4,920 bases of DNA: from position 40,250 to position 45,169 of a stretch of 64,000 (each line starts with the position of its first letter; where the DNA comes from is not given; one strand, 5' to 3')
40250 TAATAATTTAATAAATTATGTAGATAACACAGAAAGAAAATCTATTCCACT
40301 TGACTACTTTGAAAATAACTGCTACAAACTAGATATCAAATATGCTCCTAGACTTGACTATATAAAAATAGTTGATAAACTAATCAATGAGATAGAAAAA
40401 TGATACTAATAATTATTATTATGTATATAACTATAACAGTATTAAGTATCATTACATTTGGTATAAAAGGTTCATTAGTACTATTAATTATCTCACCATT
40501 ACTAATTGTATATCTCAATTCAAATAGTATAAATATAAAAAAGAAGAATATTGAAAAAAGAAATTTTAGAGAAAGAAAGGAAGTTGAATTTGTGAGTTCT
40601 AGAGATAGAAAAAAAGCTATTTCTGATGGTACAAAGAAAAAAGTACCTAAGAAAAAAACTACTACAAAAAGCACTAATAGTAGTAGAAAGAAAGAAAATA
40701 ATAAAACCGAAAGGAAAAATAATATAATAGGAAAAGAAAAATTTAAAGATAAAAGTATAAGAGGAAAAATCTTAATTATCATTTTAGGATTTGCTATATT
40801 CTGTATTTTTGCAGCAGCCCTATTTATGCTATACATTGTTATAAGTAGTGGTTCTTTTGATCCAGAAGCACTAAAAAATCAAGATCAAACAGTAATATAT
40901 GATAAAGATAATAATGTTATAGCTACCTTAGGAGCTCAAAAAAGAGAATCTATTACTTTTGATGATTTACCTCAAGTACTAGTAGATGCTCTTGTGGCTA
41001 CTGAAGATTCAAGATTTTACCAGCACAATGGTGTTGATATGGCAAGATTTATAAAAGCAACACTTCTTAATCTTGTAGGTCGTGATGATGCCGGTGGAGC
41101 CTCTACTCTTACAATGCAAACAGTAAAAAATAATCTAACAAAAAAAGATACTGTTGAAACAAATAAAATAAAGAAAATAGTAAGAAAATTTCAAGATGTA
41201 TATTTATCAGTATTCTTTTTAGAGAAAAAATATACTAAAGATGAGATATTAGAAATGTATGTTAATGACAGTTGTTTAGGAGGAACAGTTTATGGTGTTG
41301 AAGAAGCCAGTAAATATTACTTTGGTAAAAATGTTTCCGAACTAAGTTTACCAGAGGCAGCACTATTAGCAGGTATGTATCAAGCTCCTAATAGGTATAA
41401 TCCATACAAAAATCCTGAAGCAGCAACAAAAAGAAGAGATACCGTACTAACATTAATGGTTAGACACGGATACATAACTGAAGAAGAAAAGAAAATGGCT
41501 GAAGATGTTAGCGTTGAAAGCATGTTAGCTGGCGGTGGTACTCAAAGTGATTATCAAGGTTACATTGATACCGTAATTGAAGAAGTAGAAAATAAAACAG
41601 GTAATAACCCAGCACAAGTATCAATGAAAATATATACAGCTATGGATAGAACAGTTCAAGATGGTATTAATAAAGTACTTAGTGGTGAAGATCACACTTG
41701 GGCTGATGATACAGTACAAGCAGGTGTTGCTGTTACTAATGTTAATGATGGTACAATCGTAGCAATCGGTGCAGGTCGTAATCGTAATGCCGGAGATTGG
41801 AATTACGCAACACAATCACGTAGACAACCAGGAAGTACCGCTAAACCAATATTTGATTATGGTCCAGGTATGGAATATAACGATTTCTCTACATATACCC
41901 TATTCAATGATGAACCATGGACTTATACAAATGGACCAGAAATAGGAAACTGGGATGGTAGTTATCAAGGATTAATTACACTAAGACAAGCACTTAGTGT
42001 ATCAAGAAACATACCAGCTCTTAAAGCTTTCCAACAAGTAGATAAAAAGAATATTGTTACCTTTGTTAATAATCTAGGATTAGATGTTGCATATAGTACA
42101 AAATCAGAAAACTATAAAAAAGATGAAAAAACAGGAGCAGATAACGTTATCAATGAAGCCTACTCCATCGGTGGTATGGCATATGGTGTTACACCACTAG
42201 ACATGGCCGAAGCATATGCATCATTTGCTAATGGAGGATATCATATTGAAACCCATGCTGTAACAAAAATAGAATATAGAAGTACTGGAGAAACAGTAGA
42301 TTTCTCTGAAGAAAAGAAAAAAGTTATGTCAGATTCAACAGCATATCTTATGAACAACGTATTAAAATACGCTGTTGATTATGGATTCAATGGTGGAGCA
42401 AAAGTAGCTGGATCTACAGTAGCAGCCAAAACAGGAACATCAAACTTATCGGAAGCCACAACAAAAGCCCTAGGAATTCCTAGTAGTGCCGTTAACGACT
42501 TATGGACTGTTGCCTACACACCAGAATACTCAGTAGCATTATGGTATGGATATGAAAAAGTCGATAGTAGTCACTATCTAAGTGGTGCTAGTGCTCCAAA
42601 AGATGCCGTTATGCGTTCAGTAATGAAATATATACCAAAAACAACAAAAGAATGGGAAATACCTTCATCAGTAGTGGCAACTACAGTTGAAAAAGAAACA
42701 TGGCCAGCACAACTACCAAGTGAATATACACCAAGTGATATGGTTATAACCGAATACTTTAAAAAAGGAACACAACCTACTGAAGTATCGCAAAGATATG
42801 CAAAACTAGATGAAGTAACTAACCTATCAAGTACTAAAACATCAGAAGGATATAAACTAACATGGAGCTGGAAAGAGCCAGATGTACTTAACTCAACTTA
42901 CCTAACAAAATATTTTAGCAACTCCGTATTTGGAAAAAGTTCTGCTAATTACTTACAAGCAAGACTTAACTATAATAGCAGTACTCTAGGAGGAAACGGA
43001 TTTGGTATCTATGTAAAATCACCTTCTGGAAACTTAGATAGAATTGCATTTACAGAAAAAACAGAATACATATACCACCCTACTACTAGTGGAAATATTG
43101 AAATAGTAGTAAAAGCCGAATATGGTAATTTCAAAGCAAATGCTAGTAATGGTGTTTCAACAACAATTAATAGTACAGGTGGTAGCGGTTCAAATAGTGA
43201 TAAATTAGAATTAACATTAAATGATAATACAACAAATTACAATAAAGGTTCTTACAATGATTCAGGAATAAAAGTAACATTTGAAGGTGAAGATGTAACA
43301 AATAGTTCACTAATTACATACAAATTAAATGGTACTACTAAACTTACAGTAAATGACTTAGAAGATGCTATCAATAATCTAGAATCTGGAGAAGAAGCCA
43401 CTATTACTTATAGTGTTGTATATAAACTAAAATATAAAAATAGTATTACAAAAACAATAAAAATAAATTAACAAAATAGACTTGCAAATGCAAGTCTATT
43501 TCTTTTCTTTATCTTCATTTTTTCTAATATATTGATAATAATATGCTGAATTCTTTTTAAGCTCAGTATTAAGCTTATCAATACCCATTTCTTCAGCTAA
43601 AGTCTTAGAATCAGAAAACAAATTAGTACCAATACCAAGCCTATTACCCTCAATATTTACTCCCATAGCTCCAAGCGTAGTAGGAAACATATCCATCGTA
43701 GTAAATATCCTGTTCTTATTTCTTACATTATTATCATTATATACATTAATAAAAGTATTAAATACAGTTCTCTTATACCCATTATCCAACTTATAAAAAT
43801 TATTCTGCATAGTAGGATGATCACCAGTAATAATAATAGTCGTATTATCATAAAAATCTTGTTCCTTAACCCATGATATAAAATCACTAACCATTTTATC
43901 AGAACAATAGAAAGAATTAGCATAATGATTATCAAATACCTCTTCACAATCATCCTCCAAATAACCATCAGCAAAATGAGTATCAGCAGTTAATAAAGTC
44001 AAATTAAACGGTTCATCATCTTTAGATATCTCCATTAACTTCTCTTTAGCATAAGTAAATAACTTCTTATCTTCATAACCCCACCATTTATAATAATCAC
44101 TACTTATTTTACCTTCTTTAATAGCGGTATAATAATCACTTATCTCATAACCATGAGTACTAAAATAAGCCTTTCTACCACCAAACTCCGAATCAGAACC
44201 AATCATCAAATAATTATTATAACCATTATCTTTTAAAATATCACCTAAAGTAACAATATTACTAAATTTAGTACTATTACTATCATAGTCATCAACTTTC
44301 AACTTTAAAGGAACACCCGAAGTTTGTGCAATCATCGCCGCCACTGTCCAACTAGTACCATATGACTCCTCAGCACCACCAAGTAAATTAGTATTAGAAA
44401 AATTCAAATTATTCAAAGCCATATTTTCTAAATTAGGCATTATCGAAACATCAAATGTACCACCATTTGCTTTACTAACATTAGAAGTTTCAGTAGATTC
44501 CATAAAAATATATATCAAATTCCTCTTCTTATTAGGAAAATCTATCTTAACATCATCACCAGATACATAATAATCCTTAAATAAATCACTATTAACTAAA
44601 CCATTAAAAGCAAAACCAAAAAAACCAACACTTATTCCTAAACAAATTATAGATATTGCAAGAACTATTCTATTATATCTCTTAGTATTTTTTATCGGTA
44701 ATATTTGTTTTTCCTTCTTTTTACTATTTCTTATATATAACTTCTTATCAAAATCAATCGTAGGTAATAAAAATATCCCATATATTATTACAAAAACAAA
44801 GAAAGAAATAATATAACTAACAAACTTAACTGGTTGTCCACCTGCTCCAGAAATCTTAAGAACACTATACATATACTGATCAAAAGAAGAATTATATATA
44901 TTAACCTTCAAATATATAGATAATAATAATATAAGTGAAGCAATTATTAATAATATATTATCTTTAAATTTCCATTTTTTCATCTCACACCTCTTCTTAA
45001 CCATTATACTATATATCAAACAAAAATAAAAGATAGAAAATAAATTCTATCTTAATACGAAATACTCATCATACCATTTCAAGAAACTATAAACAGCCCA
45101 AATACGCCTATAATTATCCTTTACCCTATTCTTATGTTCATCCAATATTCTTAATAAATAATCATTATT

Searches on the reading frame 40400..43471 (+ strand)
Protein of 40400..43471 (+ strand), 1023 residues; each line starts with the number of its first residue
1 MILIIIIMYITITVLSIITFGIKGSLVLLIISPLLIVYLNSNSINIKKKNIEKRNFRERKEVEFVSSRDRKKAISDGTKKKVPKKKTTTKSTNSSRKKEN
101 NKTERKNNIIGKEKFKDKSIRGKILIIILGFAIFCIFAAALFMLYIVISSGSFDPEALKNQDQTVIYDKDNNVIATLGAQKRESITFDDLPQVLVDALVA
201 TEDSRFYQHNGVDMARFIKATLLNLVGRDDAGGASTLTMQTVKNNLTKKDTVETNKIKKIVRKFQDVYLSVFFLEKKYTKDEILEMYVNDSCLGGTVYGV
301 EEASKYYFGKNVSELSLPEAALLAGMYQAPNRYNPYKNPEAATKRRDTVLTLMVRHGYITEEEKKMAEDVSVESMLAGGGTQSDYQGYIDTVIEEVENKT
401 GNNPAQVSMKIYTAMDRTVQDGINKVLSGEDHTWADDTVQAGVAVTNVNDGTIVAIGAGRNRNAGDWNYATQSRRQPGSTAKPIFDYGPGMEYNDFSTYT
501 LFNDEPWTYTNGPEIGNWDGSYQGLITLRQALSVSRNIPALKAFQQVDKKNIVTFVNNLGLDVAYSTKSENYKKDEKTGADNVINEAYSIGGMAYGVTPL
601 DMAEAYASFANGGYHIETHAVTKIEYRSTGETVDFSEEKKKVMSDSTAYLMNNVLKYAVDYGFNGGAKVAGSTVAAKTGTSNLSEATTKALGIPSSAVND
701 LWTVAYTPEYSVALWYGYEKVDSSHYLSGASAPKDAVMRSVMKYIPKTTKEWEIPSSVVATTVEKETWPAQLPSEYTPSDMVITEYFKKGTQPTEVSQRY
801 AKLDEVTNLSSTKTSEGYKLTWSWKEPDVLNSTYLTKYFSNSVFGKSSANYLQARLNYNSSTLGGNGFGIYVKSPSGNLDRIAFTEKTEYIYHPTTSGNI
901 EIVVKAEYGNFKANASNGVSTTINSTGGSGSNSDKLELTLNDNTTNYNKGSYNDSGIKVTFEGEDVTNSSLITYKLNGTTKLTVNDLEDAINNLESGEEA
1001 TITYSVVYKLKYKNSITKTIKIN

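Call 28: search_protein_families(library=pfam, proteins=[window:40400-43471:+], max_evalue=0.00001)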
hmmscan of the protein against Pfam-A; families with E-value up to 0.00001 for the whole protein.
window:40400-43471:+ (1023 aa): 2 families
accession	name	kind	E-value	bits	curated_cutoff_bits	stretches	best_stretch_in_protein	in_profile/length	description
PF00912.28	Transgly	-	5.7e-57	192.5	27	1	171-353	2-177/178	Transglycosylase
PF00905.27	Transpeptidase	-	5.7e-36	124.7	22.1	1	443-743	3-299/299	Penicillin binding protein transpeptidase domain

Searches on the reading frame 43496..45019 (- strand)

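Call 28: search_protein_families(library=pfam, proteins=[window:43496-45019:-], max_evalue=0.00001)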
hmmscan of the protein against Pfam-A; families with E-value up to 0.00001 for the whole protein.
window:43496-45019:- (507 aa): 1 family
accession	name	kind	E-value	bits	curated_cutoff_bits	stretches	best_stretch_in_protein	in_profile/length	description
PF00884.28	Sulfatase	-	1.2e-24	87.6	25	1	166-454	1-301/301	Sulfatase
